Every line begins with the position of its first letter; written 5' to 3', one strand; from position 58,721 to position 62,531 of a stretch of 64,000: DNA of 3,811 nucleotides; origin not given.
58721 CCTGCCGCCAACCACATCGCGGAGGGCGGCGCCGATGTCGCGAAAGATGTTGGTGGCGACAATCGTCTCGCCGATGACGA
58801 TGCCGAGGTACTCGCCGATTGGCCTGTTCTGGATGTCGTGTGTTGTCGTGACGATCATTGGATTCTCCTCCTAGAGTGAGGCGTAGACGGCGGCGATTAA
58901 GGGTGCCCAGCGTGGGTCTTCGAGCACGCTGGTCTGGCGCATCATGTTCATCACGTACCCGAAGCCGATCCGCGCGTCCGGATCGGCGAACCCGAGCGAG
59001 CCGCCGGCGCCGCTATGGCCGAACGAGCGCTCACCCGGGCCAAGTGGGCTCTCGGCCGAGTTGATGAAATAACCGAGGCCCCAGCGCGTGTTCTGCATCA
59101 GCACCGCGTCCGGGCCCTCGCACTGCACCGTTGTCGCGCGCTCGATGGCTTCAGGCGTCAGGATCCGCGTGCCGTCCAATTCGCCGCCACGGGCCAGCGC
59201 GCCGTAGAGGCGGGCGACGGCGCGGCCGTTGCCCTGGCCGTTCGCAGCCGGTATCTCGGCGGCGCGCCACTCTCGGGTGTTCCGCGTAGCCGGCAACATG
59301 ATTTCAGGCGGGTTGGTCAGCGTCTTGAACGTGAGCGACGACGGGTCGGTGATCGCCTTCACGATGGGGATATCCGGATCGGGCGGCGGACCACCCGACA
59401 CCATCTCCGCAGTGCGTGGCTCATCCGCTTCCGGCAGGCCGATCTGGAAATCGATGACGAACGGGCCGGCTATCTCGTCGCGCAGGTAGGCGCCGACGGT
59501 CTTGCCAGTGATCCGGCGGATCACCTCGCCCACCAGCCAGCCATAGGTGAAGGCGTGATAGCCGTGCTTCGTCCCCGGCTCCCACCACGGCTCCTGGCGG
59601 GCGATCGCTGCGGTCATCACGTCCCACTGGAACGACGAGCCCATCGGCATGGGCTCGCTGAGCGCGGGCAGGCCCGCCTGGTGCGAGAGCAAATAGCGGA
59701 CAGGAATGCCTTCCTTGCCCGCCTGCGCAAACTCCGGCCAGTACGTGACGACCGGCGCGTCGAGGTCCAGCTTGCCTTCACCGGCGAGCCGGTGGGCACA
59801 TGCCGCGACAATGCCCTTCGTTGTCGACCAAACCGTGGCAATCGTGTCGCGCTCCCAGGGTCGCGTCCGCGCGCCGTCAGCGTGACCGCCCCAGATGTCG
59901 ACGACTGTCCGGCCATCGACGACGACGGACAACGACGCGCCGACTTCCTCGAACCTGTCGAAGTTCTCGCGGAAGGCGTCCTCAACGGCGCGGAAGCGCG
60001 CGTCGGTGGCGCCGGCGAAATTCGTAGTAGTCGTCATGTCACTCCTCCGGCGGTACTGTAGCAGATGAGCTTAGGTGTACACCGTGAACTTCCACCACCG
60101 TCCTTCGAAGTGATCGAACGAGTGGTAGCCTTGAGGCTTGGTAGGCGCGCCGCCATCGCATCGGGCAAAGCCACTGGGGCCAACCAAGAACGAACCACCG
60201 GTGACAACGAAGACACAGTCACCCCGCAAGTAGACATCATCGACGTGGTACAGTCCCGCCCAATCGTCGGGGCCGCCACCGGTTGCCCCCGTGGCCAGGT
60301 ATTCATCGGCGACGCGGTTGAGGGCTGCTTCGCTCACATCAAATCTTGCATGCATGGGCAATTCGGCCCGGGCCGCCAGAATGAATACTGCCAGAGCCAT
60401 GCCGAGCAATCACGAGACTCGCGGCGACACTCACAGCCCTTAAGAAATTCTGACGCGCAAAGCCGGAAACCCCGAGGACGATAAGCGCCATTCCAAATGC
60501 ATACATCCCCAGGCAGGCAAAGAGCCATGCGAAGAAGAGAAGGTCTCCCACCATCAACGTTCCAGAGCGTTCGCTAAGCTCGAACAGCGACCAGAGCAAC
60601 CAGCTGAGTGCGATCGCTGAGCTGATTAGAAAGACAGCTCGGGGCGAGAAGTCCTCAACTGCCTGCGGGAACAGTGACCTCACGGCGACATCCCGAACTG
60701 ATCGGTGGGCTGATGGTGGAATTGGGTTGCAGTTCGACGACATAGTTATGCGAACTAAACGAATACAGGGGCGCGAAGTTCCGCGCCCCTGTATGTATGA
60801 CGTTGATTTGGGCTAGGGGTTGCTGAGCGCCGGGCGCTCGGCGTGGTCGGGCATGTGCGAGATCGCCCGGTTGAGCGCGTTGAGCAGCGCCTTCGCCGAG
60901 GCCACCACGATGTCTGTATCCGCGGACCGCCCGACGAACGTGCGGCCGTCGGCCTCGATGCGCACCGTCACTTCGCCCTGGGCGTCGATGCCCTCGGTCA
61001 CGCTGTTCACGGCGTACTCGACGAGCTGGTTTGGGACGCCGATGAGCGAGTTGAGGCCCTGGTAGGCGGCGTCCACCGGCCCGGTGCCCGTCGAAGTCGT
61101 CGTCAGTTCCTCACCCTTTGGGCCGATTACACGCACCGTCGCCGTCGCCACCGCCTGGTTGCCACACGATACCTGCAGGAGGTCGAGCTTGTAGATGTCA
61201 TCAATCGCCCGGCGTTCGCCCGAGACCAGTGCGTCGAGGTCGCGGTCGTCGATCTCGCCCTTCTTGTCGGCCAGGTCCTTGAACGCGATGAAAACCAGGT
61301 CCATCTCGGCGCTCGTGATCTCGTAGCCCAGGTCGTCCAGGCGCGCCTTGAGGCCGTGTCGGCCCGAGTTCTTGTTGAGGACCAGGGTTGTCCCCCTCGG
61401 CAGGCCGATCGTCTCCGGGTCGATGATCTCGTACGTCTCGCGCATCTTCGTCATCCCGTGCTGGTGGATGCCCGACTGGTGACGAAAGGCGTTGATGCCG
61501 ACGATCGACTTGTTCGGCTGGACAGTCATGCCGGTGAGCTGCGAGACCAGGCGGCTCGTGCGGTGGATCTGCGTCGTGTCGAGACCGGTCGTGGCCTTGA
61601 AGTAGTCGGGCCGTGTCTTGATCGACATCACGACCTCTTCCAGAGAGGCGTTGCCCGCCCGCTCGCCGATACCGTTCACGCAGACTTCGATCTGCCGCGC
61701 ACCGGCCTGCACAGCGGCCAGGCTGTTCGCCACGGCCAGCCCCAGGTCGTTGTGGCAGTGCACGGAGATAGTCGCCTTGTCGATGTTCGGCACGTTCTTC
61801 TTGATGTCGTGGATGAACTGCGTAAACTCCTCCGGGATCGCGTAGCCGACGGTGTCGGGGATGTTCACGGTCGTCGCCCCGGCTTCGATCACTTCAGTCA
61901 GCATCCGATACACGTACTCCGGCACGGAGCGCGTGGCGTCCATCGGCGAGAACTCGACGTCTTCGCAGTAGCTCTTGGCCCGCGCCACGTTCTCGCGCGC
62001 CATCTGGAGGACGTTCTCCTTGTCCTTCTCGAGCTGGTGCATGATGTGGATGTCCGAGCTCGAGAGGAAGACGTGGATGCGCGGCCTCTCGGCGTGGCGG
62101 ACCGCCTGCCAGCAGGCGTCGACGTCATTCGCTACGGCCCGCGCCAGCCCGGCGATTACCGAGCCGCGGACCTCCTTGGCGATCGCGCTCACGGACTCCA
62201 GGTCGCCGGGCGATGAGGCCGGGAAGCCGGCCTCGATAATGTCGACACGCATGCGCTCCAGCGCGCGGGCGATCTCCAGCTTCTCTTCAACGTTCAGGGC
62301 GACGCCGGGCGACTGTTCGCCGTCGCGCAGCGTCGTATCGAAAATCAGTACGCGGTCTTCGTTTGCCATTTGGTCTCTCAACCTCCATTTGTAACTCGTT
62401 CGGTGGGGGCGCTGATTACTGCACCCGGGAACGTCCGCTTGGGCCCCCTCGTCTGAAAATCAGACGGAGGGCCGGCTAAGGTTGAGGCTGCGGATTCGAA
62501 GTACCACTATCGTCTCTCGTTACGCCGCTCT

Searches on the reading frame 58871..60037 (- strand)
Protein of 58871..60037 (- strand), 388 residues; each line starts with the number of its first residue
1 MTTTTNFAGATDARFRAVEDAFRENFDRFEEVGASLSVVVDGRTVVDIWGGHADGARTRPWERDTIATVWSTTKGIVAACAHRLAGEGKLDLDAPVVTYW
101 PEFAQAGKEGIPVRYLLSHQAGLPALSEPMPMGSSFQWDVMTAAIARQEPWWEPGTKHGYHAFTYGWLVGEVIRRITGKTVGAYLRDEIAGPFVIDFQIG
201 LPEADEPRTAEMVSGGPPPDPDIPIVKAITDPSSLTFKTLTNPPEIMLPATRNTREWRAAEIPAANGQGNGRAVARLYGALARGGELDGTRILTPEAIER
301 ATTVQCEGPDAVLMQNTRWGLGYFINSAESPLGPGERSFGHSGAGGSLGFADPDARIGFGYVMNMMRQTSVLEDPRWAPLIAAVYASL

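Call 12: search_protein_families(library=pfam, proteins=[window:58871-60037:-], max_evalue=0.0001)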
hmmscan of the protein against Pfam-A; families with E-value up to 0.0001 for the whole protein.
window:58871-60037:- (388 aa): 1 family
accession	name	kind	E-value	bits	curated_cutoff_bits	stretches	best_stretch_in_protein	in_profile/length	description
PF00144.29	Beta-lactamase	-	5.1e-75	253.1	27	1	22-373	1-319/329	Beta-lactamase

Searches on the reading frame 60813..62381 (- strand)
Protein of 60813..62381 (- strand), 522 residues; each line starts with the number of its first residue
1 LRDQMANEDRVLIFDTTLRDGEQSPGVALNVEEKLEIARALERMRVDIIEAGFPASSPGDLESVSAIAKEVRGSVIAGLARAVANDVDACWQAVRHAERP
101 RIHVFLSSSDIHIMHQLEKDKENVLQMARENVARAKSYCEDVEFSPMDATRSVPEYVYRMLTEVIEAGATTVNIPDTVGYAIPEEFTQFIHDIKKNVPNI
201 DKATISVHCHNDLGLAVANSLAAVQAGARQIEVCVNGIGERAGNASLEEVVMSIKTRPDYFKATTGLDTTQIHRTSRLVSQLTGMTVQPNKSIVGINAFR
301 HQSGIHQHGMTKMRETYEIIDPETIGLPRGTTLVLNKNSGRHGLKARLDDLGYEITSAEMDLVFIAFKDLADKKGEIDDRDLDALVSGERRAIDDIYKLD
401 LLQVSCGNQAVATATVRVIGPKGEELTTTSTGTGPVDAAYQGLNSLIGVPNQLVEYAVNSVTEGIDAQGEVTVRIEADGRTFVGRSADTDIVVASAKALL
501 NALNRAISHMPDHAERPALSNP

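Call 12: search_protein_families(library=pfam, proteins=[window:60813-62381:-], max_evalue=0.0001)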
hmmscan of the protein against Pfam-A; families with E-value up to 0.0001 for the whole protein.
window:60813-62381:- (522 aa): 3 families
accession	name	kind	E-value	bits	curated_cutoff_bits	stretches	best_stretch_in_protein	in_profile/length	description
PF00682.25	HMGL-like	-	5.4e-94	314.9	29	1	11-279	2-260/260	HMGL-like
PF08502.15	LeuA_dimer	-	1.3e-36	125.8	24.9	1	376-506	1-130/131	LeuA allosteric (dimerisation) domain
PF22617.1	HCS_D2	-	6e-25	87.9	27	1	293-374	1-81/82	Homocitrate synthase post-HMGL domain-like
